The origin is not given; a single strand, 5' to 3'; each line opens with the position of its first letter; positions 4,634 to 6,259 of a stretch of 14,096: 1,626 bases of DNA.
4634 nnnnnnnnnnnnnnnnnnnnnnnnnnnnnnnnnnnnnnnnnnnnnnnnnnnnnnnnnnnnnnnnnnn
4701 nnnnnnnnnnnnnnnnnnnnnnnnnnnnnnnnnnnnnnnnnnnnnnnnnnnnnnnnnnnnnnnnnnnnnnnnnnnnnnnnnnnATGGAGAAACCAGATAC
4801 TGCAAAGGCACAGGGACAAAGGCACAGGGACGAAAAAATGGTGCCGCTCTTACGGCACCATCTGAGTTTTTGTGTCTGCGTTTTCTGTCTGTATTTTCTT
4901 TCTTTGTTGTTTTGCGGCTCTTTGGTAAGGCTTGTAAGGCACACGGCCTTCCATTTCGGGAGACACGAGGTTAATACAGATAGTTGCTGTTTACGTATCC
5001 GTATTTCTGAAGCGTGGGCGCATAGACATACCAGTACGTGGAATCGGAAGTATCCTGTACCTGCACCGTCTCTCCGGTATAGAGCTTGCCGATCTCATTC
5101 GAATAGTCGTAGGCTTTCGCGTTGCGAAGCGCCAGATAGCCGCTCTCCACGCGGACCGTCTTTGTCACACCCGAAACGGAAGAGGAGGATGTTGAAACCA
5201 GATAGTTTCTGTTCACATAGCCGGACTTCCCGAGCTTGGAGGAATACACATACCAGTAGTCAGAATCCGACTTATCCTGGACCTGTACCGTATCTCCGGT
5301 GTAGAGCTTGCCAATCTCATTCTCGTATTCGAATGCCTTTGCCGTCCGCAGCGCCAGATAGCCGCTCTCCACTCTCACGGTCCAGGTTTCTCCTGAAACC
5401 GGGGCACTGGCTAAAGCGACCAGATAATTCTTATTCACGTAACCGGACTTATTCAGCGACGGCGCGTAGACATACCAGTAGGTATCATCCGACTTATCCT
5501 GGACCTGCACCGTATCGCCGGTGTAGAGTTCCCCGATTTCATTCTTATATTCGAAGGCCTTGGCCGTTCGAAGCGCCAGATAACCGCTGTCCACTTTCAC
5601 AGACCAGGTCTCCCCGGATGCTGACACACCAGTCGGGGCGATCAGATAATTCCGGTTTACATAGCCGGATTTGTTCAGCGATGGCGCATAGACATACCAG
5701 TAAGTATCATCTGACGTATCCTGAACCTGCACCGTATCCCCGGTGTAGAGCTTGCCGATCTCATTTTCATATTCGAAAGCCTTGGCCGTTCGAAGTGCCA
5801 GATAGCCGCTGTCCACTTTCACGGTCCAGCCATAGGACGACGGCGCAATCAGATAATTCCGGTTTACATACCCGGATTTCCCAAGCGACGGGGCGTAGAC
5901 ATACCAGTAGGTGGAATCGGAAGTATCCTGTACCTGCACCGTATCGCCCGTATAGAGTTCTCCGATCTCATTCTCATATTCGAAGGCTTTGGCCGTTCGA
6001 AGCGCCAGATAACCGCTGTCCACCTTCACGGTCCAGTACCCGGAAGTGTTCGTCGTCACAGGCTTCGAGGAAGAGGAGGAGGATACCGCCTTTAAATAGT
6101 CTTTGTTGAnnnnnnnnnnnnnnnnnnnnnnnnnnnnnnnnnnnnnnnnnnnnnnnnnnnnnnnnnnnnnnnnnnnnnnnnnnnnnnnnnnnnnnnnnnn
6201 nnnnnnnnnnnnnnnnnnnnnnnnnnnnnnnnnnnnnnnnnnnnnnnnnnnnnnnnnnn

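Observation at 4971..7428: Operon pairing a beta-lactamase-fold lipoprotein with a 6xSH3b secreted protein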

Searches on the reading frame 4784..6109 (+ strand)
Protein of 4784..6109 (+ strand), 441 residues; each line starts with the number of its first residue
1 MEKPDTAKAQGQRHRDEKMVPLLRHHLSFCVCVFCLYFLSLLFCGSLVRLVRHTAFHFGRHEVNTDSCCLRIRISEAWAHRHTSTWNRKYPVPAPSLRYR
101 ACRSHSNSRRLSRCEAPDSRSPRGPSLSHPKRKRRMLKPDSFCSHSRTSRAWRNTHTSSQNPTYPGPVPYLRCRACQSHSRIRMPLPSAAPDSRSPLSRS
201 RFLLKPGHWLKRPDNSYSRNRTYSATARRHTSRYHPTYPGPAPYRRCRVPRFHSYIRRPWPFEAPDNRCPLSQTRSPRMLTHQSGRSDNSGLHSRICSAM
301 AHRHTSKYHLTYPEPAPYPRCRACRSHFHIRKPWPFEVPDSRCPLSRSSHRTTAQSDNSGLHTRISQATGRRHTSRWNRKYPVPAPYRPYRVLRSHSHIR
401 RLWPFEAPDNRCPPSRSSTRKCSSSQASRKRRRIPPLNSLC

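Call 70: search_protein_families(library=pfam, proteins=[window:4784-6109:+], max_evalue=0.01)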
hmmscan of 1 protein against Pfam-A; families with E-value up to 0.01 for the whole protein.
window:4784-6109:+ (441 aa): 0 families
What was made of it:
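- Checked: The long 441-aa ORF on the plus strand over the repeats (4784-6109) has no Pfam match and is most likely an antisense artefact (call 70).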
